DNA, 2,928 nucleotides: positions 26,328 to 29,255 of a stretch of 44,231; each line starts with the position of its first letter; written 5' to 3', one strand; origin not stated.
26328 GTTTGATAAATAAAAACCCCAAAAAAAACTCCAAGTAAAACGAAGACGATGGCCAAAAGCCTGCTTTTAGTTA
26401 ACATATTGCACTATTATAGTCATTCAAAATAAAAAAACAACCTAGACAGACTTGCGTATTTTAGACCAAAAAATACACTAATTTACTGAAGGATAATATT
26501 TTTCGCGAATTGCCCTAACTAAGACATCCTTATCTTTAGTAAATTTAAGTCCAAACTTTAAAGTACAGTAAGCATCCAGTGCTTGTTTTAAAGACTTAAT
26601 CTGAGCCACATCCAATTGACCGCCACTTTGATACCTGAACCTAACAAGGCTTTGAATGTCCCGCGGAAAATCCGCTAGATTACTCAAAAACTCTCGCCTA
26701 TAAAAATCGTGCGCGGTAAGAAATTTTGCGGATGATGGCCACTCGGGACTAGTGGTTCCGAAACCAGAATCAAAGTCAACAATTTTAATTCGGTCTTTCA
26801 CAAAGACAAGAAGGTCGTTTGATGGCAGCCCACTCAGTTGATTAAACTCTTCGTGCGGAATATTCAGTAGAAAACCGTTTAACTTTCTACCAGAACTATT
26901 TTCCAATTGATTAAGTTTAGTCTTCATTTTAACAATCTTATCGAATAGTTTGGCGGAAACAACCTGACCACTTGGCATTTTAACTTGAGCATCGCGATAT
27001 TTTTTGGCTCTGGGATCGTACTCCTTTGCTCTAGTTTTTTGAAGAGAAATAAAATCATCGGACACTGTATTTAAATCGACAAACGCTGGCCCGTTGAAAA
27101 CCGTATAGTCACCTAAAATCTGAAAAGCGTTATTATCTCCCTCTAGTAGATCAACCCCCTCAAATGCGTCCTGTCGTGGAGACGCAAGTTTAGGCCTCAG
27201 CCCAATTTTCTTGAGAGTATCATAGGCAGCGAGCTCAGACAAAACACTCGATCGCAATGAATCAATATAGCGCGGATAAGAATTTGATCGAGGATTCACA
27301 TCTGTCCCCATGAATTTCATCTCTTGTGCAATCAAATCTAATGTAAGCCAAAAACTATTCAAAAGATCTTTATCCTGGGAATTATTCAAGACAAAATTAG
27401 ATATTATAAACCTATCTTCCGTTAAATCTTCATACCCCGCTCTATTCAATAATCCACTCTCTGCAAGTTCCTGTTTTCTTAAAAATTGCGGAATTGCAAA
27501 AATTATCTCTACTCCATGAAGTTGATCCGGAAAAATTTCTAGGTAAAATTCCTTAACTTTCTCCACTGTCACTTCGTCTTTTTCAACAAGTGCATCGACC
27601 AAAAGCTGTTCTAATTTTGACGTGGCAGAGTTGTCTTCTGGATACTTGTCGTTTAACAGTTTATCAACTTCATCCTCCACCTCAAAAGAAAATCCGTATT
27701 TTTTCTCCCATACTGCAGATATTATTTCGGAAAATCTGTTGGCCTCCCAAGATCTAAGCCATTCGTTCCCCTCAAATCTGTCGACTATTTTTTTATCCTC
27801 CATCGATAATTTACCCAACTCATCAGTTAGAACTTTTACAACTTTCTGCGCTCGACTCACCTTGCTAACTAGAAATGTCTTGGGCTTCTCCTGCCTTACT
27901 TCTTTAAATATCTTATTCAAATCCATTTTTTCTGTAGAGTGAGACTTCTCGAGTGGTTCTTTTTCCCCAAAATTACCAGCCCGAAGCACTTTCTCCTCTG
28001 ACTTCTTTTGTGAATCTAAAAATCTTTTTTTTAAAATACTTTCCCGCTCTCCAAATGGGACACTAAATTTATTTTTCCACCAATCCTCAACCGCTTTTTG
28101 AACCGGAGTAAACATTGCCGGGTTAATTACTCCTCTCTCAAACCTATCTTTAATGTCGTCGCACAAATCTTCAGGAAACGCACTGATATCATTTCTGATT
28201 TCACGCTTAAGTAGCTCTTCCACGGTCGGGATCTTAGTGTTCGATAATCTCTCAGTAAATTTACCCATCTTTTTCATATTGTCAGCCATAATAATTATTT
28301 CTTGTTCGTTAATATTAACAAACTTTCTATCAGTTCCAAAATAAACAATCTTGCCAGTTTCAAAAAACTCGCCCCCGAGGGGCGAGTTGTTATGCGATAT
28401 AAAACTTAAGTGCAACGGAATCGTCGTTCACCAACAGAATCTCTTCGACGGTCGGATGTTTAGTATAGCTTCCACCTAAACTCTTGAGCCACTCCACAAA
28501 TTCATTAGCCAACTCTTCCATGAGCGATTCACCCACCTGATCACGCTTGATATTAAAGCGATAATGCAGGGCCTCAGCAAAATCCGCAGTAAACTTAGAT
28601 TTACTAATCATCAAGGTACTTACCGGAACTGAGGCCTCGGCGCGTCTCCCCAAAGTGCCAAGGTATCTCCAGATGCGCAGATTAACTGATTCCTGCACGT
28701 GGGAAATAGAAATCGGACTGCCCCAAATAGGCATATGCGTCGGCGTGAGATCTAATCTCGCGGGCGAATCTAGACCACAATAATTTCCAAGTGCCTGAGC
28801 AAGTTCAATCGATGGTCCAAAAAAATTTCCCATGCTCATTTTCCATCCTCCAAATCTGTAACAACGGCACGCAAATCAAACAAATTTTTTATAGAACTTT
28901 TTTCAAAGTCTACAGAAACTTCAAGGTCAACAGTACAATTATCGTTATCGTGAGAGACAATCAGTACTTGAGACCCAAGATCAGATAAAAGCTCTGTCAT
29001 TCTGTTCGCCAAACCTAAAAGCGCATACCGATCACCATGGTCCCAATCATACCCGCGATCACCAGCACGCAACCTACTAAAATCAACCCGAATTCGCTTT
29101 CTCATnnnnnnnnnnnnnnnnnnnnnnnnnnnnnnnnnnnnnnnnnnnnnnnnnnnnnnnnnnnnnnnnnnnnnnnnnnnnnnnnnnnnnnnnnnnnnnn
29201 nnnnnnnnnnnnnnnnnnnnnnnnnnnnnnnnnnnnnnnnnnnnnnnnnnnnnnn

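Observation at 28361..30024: Tight four-gene operon of unknown function: Cys/His HYV-module protein, cytoplasmic variant M23-like protein and two small unknowns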

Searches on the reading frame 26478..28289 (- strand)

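Call 3: search_protein_families(library=pfam, proteins=[window:26478-28289:-], max_evalue=1)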
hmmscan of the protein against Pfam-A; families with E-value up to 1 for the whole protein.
window:26478-28289:- (603 aa): 1 family
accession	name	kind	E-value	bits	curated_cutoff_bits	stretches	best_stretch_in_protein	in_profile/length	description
PF20451.3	Calmod_bind_M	-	0.0085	17.1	24.5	1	4-33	11-40/67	Calmodulin binding protein central domain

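Call 4: search_protein_families(library=ncbifam, proteins=[window:26478-28289:-], max_evalue=1)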
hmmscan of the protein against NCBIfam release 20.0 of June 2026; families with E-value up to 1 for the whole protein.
window:26478-28289:- (603 aa): 0 families

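Call 6: search_protein_families(library=padloc, proteins=[window:26478-28289:-], max_evalue=1)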
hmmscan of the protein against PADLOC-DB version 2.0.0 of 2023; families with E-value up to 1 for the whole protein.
window:26478-28289:- (603 aa): 0 families

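Call 7: search_protein_families(library=phrogs, proteins=[window:26478-28289:-], max_evalue=1)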
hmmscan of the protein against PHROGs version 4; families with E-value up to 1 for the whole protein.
window:26478-28289:- (603 aa): 1 family
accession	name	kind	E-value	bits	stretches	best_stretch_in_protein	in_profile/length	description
phrog_36286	-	unknown function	0.082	13.8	1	146-164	26-44/46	-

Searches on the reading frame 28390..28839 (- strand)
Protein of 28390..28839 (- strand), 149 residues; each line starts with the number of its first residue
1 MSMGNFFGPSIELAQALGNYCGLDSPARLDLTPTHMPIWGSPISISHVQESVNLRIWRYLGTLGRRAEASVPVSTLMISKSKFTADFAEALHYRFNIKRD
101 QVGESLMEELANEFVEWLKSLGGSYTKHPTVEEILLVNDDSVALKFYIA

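Call 3: search_protein_families(library=pfam, proteins=[window:28390-28839:-], max_evalue=1)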
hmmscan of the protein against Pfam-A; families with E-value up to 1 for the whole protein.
window:28390-28839:- (149 aa): 0 families

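Call 4: search_protein_families(library=ncbifam, proteins=[window:28390-28839:-], max_evalue=1)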
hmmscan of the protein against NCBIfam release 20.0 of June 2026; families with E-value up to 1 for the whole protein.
window:28390-28839:- (149 aa): 0 families

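Call 6: search_protein_families(library=padloc, proteins=[window:28390-28839:-], max_evalue=1)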
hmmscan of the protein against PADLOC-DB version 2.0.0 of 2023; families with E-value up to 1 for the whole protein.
window:28390-28839:- (149 aa): 0 families

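Call 7: search_protein_families(library=phrogs, proteins=[window:28390-28839:-], max_evalue=1)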
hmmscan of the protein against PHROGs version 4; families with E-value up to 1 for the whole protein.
window:28390-28839:- (149 aa): 2 families
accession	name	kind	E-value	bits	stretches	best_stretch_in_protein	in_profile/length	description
phrog_19951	-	unknown function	0.064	13.5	1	80-127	72-119/288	-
phrog_4892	-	unknown function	0.065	14.3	1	93-119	22-46/77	-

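Call 19: find_homologous_proteins(query=window:28390-28839:-, max_evalue=0.01)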
Query window:28390-28839:- (149 aa): 1 proteins with E <= 0.01 among 14 candidates.
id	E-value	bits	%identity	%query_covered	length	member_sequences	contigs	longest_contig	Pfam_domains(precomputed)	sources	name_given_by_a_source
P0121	1.1e-93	329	100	100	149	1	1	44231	-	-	-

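Call 68: predict_structure(protein=window:28390-28839:-)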
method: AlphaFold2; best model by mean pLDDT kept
length: 149 residues; sequences in the alignment: 1
mean_pLDDT: 36.8   pTM: 0.28
mean pLDDT of the five models: 36.8, 34.4, 34.0, 33.9, 29.8
residues with pLDDT >= 90: 0; 70-90: 0; 50-70: 14; < 50: 135
segments of 3 or more residues with pLDDT < 50: 1-84, 88-99, 101-103, 115-149
pLDDT, mean of each block of 10 residues (from residue 1): 25 37 32 25 29 40 34 34 49 44 51 48 35 37 32
secondary structure, 60 per line:
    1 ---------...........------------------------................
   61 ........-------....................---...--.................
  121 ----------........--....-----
elements in order: H10-20 H45-68 E76-79 H80-95 H104-120 H131-134 E135-138 E141-144

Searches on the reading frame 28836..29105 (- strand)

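Call 3: search_protein_families(library=pfam, proteins=[window:28836-29105:-], max_evalue=1)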
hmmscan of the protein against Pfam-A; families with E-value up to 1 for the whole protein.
window:28836-29105:- (89 aa): 0 families

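Call 4: search_protein_families(library=ncbifam, proteins=[window:28836-29105:-], max_evalue=1)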
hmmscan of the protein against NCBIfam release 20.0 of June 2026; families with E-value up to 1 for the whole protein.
window:28836-29105:- (89 aa): 0 families

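Call 6: search_protein_families(library=padloc, proteins=[window:28836-29105:-], max_evalue=1)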
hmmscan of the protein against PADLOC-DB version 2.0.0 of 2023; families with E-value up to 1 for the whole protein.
window:28836-29105:- (89 aa): 0 families

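Call 7: search_protein_families(library=phrogs, proteins=[window:28836-29105:-], max_evalue=1)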
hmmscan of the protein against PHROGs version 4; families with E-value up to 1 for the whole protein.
window:28836-29105:- (89 aa): 1 family
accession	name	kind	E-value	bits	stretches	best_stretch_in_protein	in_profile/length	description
phrog_20375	-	unknown function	0.25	12.2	1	17-41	24-48/54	-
